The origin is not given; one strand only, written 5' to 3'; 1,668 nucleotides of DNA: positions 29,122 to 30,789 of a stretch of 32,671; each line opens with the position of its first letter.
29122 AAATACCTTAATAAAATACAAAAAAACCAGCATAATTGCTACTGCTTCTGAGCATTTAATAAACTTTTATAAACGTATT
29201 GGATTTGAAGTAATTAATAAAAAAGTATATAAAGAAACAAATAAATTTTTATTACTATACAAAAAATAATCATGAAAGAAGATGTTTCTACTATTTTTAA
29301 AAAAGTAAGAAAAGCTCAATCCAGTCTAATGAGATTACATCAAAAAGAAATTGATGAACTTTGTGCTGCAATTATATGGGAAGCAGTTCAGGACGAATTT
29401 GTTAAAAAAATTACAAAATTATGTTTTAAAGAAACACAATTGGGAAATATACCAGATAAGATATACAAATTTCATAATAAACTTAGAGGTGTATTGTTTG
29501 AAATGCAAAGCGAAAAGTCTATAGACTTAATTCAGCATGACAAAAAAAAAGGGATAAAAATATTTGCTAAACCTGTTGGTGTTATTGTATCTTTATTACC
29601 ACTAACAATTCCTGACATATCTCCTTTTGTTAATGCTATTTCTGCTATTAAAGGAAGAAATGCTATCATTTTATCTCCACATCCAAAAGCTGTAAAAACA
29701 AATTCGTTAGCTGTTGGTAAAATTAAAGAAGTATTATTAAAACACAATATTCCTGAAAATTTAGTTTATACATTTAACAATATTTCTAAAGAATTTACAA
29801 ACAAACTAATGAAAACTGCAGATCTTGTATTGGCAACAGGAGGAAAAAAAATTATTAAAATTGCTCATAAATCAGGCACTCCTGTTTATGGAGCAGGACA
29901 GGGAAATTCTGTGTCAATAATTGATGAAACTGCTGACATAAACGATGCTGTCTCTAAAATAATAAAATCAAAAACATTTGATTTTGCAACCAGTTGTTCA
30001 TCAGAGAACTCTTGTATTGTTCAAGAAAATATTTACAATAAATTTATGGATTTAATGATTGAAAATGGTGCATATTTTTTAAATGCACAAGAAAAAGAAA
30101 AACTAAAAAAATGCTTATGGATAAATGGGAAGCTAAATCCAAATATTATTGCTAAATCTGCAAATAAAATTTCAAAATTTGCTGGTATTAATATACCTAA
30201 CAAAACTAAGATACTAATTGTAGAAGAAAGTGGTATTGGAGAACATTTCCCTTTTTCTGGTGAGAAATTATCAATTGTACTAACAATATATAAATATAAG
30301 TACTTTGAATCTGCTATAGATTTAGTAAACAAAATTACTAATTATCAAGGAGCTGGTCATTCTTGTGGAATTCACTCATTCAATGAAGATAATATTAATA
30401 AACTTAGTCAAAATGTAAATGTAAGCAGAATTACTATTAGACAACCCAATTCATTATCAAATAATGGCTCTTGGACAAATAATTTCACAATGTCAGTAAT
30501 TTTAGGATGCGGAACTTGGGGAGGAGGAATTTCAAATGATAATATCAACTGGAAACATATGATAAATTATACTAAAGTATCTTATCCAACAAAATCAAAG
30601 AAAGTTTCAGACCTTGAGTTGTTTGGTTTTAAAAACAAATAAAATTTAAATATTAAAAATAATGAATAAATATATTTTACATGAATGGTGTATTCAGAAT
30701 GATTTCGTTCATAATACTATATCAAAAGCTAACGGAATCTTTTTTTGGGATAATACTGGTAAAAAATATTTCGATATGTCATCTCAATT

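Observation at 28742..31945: Compact AT-rich operon: atypical GNAT-like protein + SucD-like acylating aldehyde dehydrogenase + omega-aminotransferase, not matching a canonical pathway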

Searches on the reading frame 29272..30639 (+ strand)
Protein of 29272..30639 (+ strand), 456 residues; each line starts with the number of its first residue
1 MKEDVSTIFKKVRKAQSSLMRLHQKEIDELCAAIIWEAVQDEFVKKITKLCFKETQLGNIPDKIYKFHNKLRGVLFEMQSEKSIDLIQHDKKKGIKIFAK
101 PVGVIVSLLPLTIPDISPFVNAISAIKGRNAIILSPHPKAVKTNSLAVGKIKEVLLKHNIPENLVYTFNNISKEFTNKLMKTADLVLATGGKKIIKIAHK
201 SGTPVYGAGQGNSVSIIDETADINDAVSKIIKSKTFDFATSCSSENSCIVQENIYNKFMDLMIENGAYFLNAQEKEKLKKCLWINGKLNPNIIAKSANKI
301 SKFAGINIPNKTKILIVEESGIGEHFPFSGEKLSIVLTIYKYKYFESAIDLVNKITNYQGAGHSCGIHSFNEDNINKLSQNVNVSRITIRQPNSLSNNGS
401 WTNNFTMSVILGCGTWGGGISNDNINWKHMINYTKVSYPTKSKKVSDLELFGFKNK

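Call 3: search_protein_families(library=pfam, proteins=[window:29272-30639:+], max_evalue=0.1)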
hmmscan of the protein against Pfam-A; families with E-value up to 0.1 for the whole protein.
window:29272-30639:+ (456 aa): 3 families
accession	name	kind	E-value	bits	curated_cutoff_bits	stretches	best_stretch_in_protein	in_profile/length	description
PF00171.27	Aldedh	-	9.3e-20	71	23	1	3-264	29-291/461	Aldehyde dehydrogenase family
PF05893.19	LuxC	-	6.1e-07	29.1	21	1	79-256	68-249/401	Acyl-CoA reductase (LuxC)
PF25238.1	OGFOD2-like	-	0.005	17.3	31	0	375-410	66-101/123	OGFOD2-like domain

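Call 4: search_protein_families(library=ncbifam, proteins=[window:29272-30639:+], max_evalue=0.1)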
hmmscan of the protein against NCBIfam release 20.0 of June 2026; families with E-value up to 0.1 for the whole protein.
window:29272-30639:+ (456 aa): 36 families (the best 25 are shown)
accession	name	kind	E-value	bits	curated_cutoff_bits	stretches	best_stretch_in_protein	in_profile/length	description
NF047625.1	AcylSulfactDhSauS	equivalog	9.6e-137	456.5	600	1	3-452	4-456/464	acylating sulfoacetaldehyde dehydrogenase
NF010378.0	PRK13805.1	equivalog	1.1e-108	364.2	951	1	3-437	14-450/872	bifunctional acetaldehyde-CoA/alcohol dehydrogenase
TIGR02518.1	EutH_ACDH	equivalog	6e-97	325.5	620.1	1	5-441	10-446/488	acetaldehyde dehydrogenase (acetylating)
NF011927.0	PRK15398.1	subfamily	6.8e-61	206.3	403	1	10-410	43-436/465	aldehyde dehydrogenase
NF001221.0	PRK00197.1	equivalog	8e-17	61.1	289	1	90-265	103-281/418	glutamate-5-semialdehyde dehydrogenase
TIGR00407.1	proA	equivalog_domain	9.8e-15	54.3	317.45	1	85-385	87-354/398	glutamate-5-semialdehyde dehydrogenase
TIGR01237.1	D1pyr5carbox2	equivalog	7.2e-10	38.3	659.65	1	96-306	162-373/511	L-glutamate gamma-semialdehyde dehydrogenase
NF052305.1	DioxValDhHalo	equivalog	2.9e-09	36.4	750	1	91-266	131-308/483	2,5-dioxovalerate dehydrogenase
TIGR03250.1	PhnAcAld_DH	equivalog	3.4e-09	35.9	635.65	1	3-266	39-304/472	phosphonoacetaldehyde dehydrogenase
NF040648.1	lactal_redase_Meth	equivalog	6.9e-09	35.2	650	1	85-267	114-299/463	lactaldehyde dehydrogenase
NF007497.0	PRK10090.1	equivalog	1.4e-08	34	500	1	85-302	125-347/480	aldehyde dehydrogenase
NF052251.1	LCFA_red_LuxC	equivalog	2e-08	33.2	750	1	96-270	136-314/478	long-chain-fatty-acyl-CoA reductase LuxC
TIGR01804.1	BADH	equivalog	2.2e-08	33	668.6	1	85-314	117-341/467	betaine-aldehyde dehydrogenase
NF047626.1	SulfactDhSafD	equivalog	5.9e-08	32.2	700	1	90-388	115-412/454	sulfoacetaldehyde dehydrogenase SafD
NF002852.0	PRK03137.1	subfamily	1.2e-07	30.9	648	1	93-307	163-388/514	L-glutamate gamma-semialdehyde dehydrogenase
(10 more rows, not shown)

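Call 10: search_solved_structures(query=window:29272-30639:+, max_evalue=1e-10)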
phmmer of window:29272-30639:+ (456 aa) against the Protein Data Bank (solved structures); distinct sequences matched with E-value up to 1e-10: 16.
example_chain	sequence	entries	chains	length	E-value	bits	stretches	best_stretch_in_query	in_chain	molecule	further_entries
8cei_A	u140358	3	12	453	3.2e-91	309.3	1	5-449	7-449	Succinate-semialdehyde dehydrogenase (acetylating)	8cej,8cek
5j78_A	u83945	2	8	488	9.8e-84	284.6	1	5-441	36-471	Acetaldehyde dehydrogenase (Acetylating)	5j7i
13he_A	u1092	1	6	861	4e-81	276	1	6-436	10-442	Aldehyde-alcohol dehydrogenase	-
8uhw_A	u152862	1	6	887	4.3e-81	275.9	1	6-436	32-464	Aldehyde-alcohol dehydrogenase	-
6tqh_A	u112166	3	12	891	3.6e-74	253.1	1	5-437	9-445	Aldehyde-alcohol dehydrogenase | Bifunctional aldehyde-alcohol dehydrogenase AdhE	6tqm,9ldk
6ahc_A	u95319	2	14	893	3.6e-74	253.1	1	5-437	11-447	Aldehyde-alcohol dehydrogenase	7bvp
3k9d_A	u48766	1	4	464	1.8e-70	241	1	4-437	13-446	ALDEHYDE DEHYDROGENASE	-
3my7_A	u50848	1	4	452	6.9e-70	239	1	6-436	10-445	Alcohol dehydrogenase/acetaldehyde dehydrogenase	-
7dag_A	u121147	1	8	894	6e-69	235.9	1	6-437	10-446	Aldehyde-alcohol dehydrogenase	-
4c3s_A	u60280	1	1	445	2.4e-41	144.9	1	4-393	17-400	ALDEHYDE DEHYDROGENASE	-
5dbv_A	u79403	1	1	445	4.3e-40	140.8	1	4-393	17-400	Aldehyde Dehydrogenase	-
5dru_A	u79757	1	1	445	4.7e-40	140.7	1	4-393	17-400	Aldehyde Dehydrogenase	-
5jfl_A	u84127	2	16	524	1.3e-32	116.2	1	41-410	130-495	Aldehyde dehydrogenase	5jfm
6gvs_A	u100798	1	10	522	1.4e-31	112.8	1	41-419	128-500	Aldehyde dehydrogenase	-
5jfn_A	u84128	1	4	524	4.1e-31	111.2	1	41-410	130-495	Aldehyde dehydrogenase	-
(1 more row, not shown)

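Call 15: find_homologous_proteins(query=window:29272-30639:+, max_evalue=1e-30)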
Query window:29272-30639:+ (456 aa): 3745 proteins with E <= 1e-30 among 8000 candidates; the best 120 are listed.
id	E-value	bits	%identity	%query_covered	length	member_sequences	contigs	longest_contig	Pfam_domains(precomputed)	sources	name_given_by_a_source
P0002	0.0e+0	1010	100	100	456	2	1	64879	PF05893.20,PF00171.28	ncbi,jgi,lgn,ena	-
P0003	2.0e-151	523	51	99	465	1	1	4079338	PF00171.28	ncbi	ncbi:aldehyde dehydrogenase family protein [Clostridiaceae bacterium 35-E11]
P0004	5.0e-150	518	50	99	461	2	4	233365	PF00171.28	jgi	-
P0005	1.1e-149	517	48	99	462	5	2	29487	PF00171.28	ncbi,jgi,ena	-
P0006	1.2e-149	517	50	99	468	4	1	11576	PF00171.28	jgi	jgi:sulfoacetaldehyde dehydrogenase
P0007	1.9e-149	516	51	99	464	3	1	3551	PF00171.28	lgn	-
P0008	1.5e-148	513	50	99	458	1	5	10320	PF00171.28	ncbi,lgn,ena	-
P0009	4.1e-148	512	50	99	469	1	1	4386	PF00171.28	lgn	-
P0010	5.1e-148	511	49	100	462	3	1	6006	PF00171.28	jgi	-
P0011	9.1e-148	511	50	99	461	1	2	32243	PF00171.28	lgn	-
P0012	1.5e-147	510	50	99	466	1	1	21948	PF00171.28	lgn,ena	-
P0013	1.9e-147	509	50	98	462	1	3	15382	PF00171.28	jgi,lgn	jgi:sulfoacetaldehyde dehydrogenase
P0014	3.7e-147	509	49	99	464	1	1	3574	PF00171.28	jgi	jgi:sulfoacetaldehyde dehydrogenase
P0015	5.3e-147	508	50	98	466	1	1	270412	PF00171.28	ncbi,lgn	ncbi:MAG: aldehyde dehydrogenase family protein [Bacillota bacterium]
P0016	6.9e-147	508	50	99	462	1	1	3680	PF00171.28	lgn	-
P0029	8.2e-146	504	49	99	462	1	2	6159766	PF00171.28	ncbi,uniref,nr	ncbi:Sulfoacetaldehyde dehydrogenase (acylating) [[Clostridium] ultunense Esp]|uniref:Sulfoacetaldeh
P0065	3.4e-144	499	50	99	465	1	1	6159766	PF00171.28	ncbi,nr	ncbi:Sulfoacetaldehyde dehydrogenase (acylating) [[Clostridium] ultunense Esp]|nr:Sulfoacetaldehyde 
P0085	7.4e-143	494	50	99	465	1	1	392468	PF00171.28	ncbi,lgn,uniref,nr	ncbi:sulfoacetaldehyde dehydrogenase [Natronincola peptidivorans]|uniref:Sulfoacetaldehyde dehydroge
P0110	1.5e-141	490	49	99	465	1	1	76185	PF00171.28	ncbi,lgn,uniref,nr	ncbi:sulfoacetaldehyde dehydrogenase [Anaerovirgula multivorans]|uniref:Sulfoacetaldehyde dehydrogen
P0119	3.7e-141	489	49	99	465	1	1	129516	PF00171.28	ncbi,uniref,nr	ncbi:aldehyde dehydrogenase family protein [Clostridium sp. Cult2]|uniref:aldehyde dehydrogenase fam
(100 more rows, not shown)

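Call 17: find_encoding_contigs(protein=P0119, flank=8000, max_places=2)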
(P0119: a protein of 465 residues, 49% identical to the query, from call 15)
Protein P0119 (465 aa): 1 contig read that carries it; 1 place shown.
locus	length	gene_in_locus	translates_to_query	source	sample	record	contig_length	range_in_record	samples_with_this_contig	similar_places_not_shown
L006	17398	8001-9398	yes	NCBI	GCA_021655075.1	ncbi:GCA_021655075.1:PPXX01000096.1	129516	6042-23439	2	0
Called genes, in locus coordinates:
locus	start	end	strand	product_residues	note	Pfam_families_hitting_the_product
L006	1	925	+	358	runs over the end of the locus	PF01497:Peripla_BP_2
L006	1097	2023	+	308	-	PF07837:FTCD_N, PF02971:FTCD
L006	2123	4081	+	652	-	PF00149:Metallophos, PF02872:5_nucleotid_C, PF01476:LysM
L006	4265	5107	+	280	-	PF01797:Y1_Tnp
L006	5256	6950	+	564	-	PF00149:Metallophos, PF09587:PGA_cap (weak), PF02872:5_nucleotid_C, PF01476:LysM, PF23473:LysM3_LYK4_5 (faint)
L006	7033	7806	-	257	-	PF09339:HTH_IclR, PF01614:IclR_C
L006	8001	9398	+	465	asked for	PF00171:Aldedh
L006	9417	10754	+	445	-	PF00202:Aminotran_3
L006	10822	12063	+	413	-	PF04389:Peptidase_M28 (faint), PF01546:Peptidase_M20, PF07687:M20_dimer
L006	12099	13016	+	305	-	PF02558:ApbA, PF08546:ApbA_C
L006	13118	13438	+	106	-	PF06196:DUF997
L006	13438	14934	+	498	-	PF00474:SSF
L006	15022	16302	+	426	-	PF01546:Peptidase_M20, PF07687:M20_dimer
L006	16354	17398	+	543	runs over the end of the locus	PF03169:OPT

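Call 18: find_encoding_contigs(protein=P0085, flank=8000, max_places=2)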
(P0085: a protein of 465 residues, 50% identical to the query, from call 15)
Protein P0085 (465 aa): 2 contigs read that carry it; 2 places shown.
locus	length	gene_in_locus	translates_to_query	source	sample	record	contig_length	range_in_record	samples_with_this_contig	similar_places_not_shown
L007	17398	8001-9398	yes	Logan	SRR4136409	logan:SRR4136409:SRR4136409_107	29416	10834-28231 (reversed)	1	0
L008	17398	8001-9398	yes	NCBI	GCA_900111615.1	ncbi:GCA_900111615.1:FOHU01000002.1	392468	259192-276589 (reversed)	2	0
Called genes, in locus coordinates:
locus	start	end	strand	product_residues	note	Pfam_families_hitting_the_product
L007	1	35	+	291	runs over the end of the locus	PF02557:VanY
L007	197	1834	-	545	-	PF00118:Cpn60_TCP1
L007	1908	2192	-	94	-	PF00166:Cpn10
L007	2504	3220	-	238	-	PF04474:DUF554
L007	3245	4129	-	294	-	PF07934:OGG_N, PF00730:HhH-GPD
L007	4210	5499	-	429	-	PF03413:PepSY (faint), PF16244:DUF4901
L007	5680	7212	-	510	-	PF00015:MCPsignal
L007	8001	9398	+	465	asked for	PF00171:Aldedh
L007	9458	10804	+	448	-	PF00202:Aminotran_3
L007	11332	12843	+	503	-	PF02133:Transp_cyt_pur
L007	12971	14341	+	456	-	PF01979:Amidohydro_1, PF07969:Amidohydro_3 (weak)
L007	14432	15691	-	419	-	PF01180:DHO_dh, PF01207:Dus (weak), PF12797:Fer4_2 (faint), PF12837:Fer4_6 (faint), PF13237:Fer4_10 (weak), PF14697:Fer4_21, PF12838:Fer4_7, PF00037:Fer4 (weak)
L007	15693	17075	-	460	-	PF14691:Fer4_20, PF01262:AlaDh_PNT_C (faint), PF01266:DAO (weak), PF07992:Pyr_redox_2, PF12831:FAD_oxidored (weak), PF13450:NAD_binding_8, PF13738:Pyr_redox_3, PF00070:Pyr_redox, +5 more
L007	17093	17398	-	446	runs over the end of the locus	PF01546:Peptidase_M20, PF07687:M20_dimer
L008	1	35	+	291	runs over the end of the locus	PF02557:VanY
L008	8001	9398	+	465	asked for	PF00171:Aldedh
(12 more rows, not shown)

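Call 47: find_encoding_contigs(protein=P0003, flank=9000, max_places=1)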
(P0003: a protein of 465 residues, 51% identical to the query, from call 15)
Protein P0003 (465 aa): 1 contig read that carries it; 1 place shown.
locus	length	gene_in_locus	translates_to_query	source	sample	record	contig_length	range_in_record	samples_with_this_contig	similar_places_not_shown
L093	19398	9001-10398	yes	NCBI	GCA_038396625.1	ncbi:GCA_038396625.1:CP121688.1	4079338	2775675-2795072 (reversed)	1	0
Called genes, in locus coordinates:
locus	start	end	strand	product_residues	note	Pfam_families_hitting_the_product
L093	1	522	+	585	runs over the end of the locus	PF00224:PK, PF03328:HpcH_HpaI (weak), PF02887:PK_C, PF00391:PEP-utilizers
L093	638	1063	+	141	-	PF13279:4HBT_2, PF03061:4HBT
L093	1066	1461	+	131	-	PF04186:FxsA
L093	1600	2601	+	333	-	PF00356:LacI, PF00532:Peripla_BP_1, PF13407:Peripla_BP_4, PF13377:Peripla_BP_3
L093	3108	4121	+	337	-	PF01408:GFO_IDH_MocA, PF02894:GFO_IDH_MocA_C, PF22725:GFO_IDH_MocA_C3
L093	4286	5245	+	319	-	PF00532:Peripla_BP_1, PF13407:Peripla_BP_4, PF13458:Peripla_BP_6 (weak)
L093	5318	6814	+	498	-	PF00005:ABC_tran, PF13304:AAA_21 (faint), PF00005:ABC_tran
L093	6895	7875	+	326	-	PF02653:BPD_transp_2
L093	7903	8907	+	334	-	PF00294:PfkB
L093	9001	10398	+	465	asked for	PF00171:Aldedh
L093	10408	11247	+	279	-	PF01116:F_bP_aldolase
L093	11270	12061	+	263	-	PF04962:KduI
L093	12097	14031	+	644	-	PF02776:TPP_enzyme_N, PF00205:TPP_enzyme_M, PF02775:TPP_enzyme_C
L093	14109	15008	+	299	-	PF01261:AP_endonuc_2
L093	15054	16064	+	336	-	PF01408:GFO_IDH_MocA, PF02894:GFO_IDH_MocA_C, PF22725:GFO_IDH_MocA_C3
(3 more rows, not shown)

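Call 48: find_encoding_contigs(protein=P0110, flank=9000, max_places=1)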
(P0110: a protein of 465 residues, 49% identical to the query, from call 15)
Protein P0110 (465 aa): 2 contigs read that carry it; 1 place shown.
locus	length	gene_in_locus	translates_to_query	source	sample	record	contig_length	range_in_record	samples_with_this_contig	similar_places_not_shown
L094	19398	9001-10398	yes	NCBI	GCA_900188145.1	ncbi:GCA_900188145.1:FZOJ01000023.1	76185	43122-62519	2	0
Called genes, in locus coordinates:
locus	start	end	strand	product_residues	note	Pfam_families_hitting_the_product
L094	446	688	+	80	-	PF00589:Phage_integrase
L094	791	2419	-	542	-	PF00118:Cpn60_TCP1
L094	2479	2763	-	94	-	PF00166:Cpn10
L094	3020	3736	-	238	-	PF04474:DUF554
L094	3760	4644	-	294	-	PF07934:OGG_N, PF00730:HhH-GPD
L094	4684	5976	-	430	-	PF03413:PepSY (faint)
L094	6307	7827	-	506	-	PF06103:DUF948 (faint), PF28544:Helical_needle (faint), PF00015:MCPsignal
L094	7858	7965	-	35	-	-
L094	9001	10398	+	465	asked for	PF00171:Aldedh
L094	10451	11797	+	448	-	PF00202:Aminotran_3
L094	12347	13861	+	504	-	PF02133:Transp_cyt_pur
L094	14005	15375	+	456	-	PF01979:Amidohydro_1, PF07969:Amidohydro_3 (weak)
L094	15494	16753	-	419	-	PF01180:DHO_dh, PF01207:Dus (weak), PF17179:Fer4_22 (faint), PF12837:Fer4_6 (weak), PF13237:Fer4_10 (weak), PF14697:Fer4_21, PF12838:Fer4_7, PF00037:Fer4 (weak), +1 more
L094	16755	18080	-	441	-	PF14691:Fer4_20, PF01262:AlaDh_PNT_C (faint), PF01266:DAO (weak), PF07992:Pyr_redox_2, PF12831:FAD_oxidored (weak), PF13450:NAD_binding_8, PF13738:Pyr_redox_3, PF00070:Pyr_redox, +3 more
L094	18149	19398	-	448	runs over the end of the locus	PF01546:Peptidase_M20, PF07687:M20_dimer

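Call 54: search_protein_families(library=ncbifam, proteins=[P0003, P0085, P0119, P0029, P0006], max_evalue=1e-100)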
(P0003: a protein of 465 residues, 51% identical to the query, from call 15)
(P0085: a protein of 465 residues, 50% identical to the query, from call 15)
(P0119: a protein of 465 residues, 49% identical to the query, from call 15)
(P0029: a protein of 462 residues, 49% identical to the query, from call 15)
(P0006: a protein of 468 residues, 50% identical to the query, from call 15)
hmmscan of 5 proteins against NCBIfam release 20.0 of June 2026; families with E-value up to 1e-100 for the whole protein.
P0003 (465 aa): 3 families
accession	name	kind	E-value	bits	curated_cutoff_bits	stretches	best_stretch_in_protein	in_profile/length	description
NF047625.1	AcylSulfactDhSauS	equivalog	4.9e-166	553.1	600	1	8-462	2-459/464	acylating sulfoacetaldehyde dehydrogenase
NF010378.0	PRK13805.1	equivalog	1.7e-125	419.9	951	1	3-443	7-449/872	bifunctional acetaldehyde-CoA/alcohol dehydrogenase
TIGR02518.1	EutH_ACDH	equivalog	3.6e-109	365.8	620.1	1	12-447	10-445/488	acetaldehyde dehydrogenase (acetylating)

P0085 (465 aa): 3 families
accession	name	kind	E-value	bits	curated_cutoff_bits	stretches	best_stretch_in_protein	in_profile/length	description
NF047625.1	AcylSulfactDhSauS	equivalog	7.3e-165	549.2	600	1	9-463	2-459/464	acylating sulfoacetaldehyde dehydrogenase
NF010378.0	PRK13805.1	equivalog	6.4e-125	418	951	1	6-446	9-451/872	bifunctional acetaldehyde-CoA/alcohol dehydrogenase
TIGR02518.1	EutH_ACDH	equivalog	5.4e-113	378.4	620.1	1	11-445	8-442/488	acetaldehyde dehydrogenase (acetylating)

P0119 (465 aa): 3 families
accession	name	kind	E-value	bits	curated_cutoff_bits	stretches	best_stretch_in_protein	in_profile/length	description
NF047625.1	AcylSulfactDhSauS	equivalog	3.7e-167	556.8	600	1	10-463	3-459/464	acylating sulfoacetaldehyde dehydrogenase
NF010378.0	PRK13805.1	equivalog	6.8e-126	421.2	951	1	4-445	7-450/872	bifunctional acetaldehyde-CoA/alcohol dehydrogenase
TIGR02518.1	EutH_ACDH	equivalog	1.5e-113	380.2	620.1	1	11-444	8-441/488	acetaldehyde dehydrogenase (acetylating)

P0029 (462 aa): 3 families
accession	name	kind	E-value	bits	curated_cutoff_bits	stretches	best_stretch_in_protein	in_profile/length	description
NF047625.1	AcylSulfactDhSauS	equivalog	2.6e-174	580.4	600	1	6-460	2-459/464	acylating sulfoacetaldehyde dehydrogenase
NF010378.0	PRK13805.1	equivalog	2.6e-129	432.5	951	1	4-441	10-449/872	bifunctional acetaldehyde-CoA/alcohol dehydrogenase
TIGR02518.1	EutH_ACDH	equivalog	1.1e-118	397.2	620.1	1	10-449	10-449/488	acetaldehyde dehydrogenase (acetylating)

P0006 (468 aa): 3 families
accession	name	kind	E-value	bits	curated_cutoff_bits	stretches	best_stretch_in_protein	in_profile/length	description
NF047625.1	AcylSulfactDhSauS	equivalog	1.2e-168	561.7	600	1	12-466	2-459/464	acylating sulfoacetaldehyde dehydrogenase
NF010378.0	PRK13805.1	equivalog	2.2e-131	439.4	951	1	6-448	6-450/872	bifunctional acetaldehyde-CoA/alcohol dehydrogenase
TIGR02518.1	EutH_ACDH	equivalog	1.8e-119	399.8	620.1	1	16-455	10-449/488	acetaldehyde dehydrogenase (acetylating)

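Call 82: find_encoding_contigs(protein=P0029, flank=8000, max_places=1)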
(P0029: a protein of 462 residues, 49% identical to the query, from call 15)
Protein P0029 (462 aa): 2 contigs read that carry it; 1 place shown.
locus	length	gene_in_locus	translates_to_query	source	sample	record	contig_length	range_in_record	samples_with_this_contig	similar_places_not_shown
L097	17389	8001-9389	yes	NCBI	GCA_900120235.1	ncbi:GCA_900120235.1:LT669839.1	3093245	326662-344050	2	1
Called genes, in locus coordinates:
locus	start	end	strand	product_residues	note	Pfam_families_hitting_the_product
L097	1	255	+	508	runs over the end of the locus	PF00005:ABC_tran, PF13304:AAA_21 (faint), PF00005:ABC_tran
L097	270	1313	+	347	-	PF02653:BPD_transp_2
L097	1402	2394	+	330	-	PF00294:PfkB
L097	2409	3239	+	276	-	PF01116:F_bP_aldolase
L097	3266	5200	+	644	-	PF02776:TPP_enzyme_N, PF00205:TPP_enzyme_M, PF02775:TPP_enzyme_C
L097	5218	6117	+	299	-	PF01261:AP_endonuc_2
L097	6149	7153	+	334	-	PF01408:GFO_IDH_MocA, PF22725:GFO_IDH_MocA_C3, PF02894:GFO_IDH_MocA_C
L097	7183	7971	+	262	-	PF04962:KduI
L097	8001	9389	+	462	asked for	PF00171:Aldedh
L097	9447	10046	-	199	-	PF00163:Ribosomal_S4, PF01479:S4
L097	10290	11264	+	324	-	PF03116:NQR2_RnfD_RnfE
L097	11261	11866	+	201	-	PF04205:FMN_bind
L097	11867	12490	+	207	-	PF02508:Rnf-Nqr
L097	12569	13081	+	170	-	PF02508:Rnf-Nqr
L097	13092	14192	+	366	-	PF00111:Fer2, PF00970:FAD_binding_6, PF00175:NAD_binding_1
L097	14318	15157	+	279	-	PF13509:S1_2, PF21543:CvfB_2nd (weak), PF00575:S1, PF17783:WHD_CvfB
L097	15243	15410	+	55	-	-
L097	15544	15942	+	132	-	PF00334:NDK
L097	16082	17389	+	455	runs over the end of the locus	PF03023:MurJ (weak), PF01554:MatE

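Call 83: find_encoding_contigs(protein=P0065, flank=8000, max_places=1)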
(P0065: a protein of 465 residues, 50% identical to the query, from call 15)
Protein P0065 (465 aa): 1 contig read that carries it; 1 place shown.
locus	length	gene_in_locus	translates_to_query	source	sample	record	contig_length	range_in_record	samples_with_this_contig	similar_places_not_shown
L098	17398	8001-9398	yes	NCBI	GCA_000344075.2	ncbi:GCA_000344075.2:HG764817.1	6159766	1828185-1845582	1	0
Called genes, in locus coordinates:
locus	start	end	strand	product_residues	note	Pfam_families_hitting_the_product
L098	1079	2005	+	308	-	PF07837:FTCD_N, PF02971:FTCD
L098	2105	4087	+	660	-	PF00149:Metallophos, PF02872:5_nucleotid_C, PF01476:LysM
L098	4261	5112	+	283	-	PF01797:Y1_Tnp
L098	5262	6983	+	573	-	PF00149:Metallophos, PF09587:PGA_cap (weak), PF02872:5_nucleotid_C, PF01476:LysM, PF23473:LysM3_LYK4_5 (weak)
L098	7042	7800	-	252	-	PF09339:HTH_IclR, PF01614:IclR_C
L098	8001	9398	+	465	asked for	PF00171:Aldedh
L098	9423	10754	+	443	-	PF00202:Aminotran_3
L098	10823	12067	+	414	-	PF04389:Peptidase_M28 (faint), PF01546:Peptidase_M20, PF07687:M20_dimer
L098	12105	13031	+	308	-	PF02558:ApbA, PF03721:UDPG_MGDP_dh_N (weak), PF08546:ApbA_C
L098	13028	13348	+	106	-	PF06196:DUF997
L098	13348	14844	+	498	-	PF00474:SSF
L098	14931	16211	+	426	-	PF01546:Peptidase_M20, PF07687:M20_dimer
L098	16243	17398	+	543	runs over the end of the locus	PF03169:OPT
